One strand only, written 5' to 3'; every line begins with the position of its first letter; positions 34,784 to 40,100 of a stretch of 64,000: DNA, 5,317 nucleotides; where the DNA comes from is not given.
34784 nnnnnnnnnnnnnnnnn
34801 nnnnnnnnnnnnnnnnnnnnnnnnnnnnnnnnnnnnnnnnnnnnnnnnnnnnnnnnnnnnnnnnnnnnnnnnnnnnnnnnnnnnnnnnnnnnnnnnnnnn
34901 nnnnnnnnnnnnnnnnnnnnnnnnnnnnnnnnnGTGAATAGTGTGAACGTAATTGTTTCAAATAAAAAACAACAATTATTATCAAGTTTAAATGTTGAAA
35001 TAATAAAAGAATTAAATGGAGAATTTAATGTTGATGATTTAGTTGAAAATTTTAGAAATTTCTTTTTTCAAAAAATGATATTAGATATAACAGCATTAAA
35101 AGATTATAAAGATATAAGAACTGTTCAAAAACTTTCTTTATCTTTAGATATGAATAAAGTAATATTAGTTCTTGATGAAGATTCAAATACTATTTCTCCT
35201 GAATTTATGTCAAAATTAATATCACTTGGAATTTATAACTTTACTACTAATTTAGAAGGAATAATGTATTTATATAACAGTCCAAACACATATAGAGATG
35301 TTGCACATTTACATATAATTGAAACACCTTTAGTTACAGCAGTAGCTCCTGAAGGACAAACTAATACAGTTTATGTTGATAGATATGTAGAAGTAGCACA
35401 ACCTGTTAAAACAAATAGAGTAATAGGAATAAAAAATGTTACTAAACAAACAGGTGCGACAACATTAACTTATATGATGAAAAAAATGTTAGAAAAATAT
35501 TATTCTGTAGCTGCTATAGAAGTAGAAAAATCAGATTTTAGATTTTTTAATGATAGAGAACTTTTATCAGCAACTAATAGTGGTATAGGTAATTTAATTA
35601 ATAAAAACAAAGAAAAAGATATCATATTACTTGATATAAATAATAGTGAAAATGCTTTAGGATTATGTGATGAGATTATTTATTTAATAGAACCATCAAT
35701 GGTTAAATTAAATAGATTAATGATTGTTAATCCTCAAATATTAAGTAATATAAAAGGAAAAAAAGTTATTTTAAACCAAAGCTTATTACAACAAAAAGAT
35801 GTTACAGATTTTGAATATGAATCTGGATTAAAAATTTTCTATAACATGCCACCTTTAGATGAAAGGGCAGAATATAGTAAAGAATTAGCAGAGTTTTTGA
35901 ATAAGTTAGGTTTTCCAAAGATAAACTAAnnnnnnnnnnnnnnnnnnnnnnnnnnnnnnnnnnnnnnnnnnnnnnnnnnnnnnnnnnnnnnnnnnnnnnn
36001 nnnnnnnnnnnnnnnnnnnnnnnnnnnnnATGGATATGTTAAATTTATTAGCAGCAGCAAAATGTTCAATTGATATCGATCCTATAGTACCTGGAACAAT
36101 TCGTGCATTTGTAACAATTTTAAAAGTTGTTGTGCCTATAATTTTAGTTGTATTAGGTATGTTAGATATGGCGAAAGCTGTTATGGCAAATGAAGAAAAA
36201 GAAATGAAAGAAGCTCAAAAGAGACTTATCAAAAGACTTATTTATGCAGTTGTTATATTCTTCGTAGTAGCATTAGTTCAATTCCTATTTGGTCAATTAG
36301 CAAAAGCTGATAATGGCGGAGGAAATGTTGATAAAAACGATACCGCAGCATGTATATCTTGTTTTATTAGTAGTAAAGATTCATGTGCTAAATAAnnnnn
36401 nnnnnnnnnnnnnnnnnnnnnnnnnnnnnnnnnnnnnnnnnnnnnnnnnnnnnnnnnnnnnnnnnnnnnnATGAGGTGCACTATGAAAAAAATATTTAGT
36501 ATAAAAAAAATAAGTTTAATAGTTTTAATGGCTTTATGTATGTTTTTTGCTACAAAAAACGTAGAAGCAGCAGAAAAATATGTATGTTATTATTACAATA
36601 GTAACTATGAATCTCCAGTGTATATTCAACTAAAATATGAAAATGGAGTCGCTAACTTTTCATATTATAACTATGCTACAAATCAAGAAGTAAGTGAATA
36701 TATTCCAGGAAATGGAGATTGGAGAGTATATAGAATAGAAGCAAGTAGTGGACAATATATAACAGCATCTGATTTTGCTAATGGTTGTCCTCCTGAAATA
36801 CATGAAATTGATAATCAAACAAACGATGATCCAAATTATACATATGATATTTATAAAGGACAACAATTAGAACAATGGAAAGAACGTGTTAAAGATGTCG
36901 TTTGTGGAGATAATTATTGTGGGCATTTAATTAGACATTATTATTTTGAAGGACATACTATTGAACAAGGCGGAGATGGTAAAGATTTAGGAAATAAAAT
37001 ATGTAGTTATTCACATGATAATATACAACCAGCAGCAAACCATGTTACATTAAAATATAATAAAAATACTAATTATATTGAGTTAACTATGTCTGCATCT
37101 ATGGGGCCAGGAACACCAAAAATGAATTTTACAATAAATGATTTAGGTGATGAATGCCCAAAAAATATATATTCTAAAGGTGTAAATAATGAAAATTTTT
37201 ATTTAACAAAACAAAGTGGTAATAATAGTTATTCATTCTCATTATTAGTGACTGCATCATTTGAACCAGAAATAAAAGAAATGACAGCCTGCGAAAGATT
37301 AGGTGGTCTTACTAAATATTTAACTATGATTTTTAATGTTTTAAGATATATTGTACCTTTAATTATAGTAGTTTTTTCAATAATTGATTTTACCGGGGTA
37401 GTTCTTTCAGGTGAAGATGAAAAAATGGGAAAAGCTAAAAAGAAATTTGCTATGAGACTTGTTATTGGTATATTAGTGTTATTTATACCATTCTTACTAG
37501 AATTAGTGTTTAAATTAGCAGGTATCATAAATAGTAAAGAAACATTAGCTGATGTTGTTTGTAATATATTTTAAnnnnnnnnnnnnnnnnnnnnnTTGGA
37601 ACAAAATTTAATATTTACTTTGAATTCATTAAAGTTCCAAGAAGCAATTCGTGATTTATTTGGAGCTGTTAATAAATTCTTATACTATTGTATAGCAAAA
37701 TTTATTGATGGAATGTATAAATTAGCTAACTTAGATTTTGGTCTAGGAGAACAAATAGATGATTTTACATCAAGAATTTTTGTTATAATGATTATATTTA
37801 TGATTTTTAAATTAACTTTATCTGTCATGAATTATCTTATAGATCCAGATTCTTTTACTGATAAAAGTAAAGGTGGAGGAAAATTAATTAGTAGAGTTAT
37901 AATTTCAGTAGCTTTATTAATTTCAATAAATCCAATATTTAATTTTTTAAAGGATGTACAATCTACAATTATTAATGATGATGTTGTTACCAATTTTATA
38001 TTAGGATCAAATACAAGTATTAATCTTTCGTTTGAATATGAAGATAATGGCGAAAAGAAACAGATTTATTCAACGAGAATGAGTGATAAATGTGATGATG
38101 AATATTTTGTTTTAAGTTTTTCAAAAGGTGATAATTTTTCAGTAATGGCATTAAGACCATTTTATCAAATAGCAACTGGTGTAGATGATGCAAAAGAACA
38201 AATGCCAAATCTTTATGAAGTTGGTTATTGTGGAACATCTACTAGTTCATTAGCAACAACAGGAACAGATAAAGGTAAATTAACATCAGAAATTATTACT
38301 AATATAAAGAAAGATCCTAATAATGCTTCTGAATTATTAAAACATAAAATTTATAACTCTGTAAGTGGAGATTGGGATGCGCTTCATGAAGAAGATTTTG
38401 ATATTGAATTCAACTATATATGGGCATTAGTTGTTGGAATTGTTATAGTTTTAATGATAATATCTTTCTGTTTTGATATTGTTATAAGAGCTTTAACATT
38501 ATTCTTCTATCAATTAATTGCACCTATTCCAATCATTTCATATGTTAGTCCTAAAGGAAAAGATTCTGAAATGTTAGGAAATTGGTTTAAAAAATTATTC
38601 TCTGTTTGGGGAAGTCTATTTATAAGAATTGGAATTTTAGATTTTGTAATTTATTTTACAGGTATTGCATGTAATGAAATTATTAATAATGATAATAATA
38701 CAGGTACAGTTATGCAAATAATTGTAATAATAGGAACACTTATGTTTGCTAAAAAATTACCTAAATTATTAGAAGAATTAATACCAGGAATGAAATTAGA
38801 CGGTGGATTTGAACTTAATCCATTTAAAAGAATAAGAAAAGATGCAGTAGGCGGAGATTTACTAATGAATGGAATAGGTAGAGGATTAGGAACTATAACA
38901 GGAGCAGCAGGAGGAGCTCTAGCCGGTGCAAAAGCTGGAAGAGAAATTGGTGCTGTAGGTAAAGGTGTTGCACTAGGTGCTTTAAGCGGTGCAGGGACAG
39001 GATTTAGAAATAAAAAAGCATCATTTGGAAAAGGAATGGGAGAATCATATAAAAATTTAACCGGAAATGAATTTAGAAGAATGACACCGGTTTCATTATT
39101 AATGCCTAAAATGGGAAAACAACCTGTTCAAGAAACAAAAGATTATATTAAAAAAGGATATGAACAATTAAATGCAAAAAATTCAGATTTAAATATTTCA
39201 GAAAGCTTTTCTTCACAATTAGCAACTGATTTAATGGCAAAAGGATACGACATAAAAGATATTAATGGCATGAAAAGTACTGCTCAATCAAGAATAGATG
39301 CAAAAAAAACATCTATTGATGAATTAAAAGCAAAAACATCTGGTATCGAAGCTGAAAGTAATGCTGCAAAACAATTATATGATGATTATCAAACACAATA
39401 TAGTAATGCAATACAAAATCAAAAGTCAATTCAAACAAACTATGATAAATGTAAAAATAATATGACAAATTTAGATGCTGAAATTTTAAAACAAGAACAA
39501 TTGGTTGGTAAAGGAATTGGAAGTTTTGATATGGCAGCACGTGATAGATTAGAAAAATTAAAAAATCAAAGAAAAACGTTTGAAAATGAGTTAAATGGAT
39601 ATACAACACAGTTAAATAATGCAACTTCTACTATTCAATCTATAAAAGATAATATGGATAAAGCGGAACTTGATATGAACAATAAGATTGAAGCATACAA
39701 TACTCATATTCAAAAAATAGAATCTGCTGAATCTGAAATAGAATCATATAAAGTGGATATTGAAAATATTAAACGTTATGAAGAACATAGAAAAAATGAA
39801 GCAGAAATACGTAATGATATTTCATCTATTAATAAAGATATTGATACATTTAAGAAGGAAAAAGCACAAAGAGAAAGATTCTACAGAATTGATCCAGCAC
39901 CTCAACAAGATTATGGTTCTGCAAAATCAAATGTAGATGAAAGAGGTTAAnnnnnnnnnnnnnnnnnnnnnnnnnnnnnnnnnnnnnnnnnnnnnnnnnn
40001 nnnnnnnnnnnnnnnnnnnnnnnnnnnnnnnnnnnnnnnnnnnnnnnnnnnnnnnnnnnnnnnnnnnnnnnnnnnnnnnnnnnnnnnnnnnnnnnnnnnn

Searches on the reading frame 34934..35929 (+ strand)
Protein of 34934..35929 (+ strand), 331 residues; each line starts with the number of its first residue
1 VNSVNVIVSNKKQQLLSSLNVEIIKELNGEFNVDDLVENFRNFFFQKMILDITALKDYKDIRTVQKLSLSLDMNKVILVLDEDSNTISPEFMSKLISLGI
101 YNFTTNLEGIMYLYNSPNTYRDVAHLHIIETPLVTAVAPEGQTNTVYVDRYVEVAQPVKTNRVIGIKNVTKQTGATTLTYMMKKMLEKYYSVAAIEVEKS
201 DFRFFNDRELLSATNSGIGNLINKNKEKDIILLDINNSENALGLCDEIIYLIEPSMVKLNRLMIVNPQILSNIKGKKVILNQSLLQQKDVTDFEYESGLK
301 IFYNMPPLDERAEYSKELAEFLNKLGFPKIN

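Call 5: search_protein_families(library=pfam, proteins=[window:34934-35929:+], max_evalue=0.001)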
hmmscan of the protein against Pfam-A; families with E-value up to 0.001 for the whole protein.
window:34934-35929:+ (331 aa): 0 families

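Call 28: search_protein_families(library=ncbifam, proteins=[window:34934-35929:+], max_evalue=0.1)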
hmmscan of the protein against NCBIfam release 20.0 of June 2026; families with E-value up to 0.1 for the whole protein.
window:34934-35929:+ (331 aa): 0 families
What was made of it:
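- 29745..35929 (+): Tad-like pilus genes:
- CpaB/RcpC: 29745-30572
- VirB11/TadA-type ATPase: 30583-31983
- two TadB/C-like membrane proteins: 31996-32901 and 32901-33689
- Flp-like 68-aa prepilin: 33774-33980
- two TadE/F-like proteins: 34004-34447 and 34460-34924
- TadZ-like protein: 34934-35929. The TadB/C, Flp, TadE/F and TadZ assignments come from topology and leader motifs only; there is no HMM hit for them (calls 5, 28).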

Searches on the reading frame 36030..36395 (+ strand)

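Call 5: search_protein_families(library=pfam, proteins=[window:36030-36395:+], max_evalue=0.001)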
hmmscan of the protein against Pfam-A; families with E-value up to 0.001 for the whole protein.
window:36030-36395:+ (121 aa): 2 families
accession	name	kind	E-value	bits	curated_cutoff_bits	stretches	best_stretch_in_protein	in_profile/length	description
PF18895.5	T4SS_pilin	-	0.00017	22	26.6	1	22-83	7-68/71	Type IV secretion system pilin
PF00001.26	7tm_1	-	0.00065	19.7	30.5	1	11-92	137-227/260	7 transmembrane receptor (rhodopsin family)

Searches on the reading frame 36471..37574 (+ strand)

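Call 5: search_protein_families(library=pfam, proteins=[window:36471-37574:+], max_evalue=0.001)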
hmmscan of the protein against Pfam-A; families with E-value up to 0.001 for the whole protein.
window:36471-37574:+ (367 aa): 1 family
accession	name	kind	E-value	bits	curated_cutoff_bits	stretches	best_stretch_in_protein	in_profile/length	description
PF18895.5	T4SS_pilin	-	2.7e-05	24.6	26.6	1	284-345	9-70/71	Type IV secretion system pilin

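Call 70: search_protein_families(library=ncbifam, proteins=[window:36471-37574:+], max_evalue=0.01)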
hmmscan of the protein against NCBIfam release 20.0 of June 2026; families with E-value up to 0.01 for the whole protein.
window:36471-37574:+ (367 aa): 0 families

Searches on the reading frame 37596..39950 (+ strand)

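Call 5: search_protein_families(library=pfam, proteins=[window:37596-39950:+], max_evalue=0.001)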
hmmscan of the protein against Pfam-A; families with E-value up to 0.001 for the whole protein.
window:37596-39950:+ (784 aa): 1 family
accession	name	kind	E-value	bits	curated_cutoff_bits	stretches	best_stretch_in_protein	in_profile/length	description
PF19597.4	TrbL_4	-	8.1e-08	32.4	27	1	272-397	143-249/276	Conjugal transfer protein TrbL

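Call 70: search_protein_families(library=ncbifam, proteins=[window:37596-39950:+], max_evalue=0.01)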
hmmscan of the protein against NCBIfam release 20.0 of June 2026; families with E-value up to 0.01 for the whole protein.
window:37596-39950:+ (784 aa): 11 families
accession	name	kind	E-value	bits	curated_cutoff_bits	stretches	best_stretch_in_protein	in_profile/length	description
NF045848.1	MMCAP2_0566_fam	domain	1.6e-12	47.3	90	1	223-396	132-312/322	MMCAP2_0566 family conjugal transfer protein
NF045889.1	ICE_Mbov_0396_TM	equivalog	1.4e-09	37.9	70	1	223-396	130-301/306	Mbov_0396 family ICE element transmembrane protein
TIGR02168.1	SMC_prok_B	equivalog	8.6e-07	27.1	567.35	1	543-758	231-453/1181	chromosome segregation protein SMC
NF041035.1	Rad50_Halo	equivalog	1.2e-06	27.3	1000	2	511-636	312-441/883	DNA double-strand break repair ATPase Rad50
NF045487.1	ASRP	equivalog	2e-05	23.4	300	1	650-758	142-253/593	archaea-specific SMC-related protein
TIGR02169.1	SMC_prok_A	equivalog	2.5e-05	22.2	729.4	1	550-759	294-503/1165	chromosome segregation protein SMC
TIGR04523.1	Mplasa_alph_rch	subfamily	0.00022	19.3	270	1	513-755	93-329/745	helix-rich protein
NF045780.1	TrlF_fam_ATP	equivalog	0.0007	18.4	350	1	530-760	449-671/944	TrlF family AAA-like ATPase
NF002572.0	PRK02224.1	equivalog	0.0013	17.1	1087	1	541-755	210-420/888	DNA double-strand break repair ATPase Rad50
NF041034.1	Rad50_Sulf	equivalog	0.0038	15.1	1000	1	554-757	187-402/872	DNA double-strand break repair ATPase Rad50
NF041751.2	sbcc_Staph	equivalog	0.0067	14.4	920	0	549-758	213-418/1007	exonuclease subunit SbcC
